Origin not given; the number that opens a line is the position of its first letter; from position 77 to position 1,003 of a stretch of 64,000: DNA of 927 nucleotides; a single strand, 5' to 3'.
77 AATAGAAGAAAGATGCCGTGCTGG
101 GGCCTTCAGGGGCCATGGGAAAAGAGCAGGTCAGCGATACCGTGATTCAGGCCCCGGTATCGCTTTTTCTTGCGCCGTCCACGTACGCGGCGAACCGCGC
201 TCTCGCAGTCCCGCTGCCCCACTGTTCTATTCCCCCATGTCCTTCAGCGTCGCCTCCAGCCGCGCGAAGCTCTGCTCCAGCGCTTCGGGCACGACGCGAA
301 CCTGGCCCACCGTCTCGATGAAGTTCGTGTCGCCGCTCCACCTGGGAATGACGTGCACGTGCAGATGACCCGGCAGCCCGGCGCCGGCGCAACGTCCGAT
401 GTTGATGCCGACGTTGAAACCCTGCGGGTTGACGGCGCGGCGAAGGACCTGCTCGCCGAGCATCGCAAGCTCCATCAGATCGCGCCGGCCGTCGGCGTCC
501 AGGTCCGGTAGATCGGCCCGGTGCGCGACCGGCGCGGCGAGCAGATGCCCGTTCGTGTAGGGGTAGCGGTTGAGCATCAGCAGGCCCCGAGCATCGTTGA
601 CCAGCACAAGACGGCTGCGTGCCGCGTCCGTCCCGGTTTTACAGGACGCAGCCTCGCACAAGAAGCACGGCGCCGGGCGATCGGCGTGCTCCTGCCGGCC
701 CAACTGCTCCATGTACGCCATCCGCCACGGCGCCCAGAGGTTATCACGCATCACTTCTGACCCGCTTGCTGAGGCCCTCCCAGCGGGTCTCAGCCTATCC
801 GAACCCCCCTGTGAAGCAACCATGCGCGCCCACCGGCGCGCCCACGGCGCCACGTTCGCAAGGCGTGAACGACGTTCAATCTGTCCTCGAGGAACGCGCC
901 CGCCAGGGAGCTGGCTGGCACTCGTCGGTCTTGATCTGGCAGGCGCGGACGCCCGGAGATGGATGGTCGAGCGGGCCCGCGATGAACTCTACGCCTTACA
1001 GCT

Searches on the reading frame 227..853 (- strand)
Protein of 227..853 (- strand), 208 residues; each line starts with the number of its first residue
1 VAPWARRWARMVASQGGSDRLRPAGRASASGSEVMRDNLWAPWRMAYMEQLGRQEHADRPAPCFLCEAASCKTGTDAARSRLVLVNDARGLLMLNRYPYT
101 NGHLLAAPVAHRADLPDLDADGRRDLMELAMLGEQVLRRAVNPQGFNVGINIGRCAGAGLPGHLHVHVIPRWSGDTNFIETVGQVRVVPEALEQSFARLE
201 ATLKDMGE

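Call 53: search_protein_families(library=pfam, proteins=[window:227-853:-], max_evalue=0.0001)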
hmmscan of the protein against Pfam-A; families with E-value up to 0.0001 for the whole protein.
window:227-853:- (208 aa): 1 family
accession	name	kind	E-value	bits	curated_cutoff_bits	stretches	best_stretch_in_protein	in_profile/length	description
PF01230.28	HIT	-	1.9e-10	41.7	21.5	1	83-171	8-95/98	HIT domain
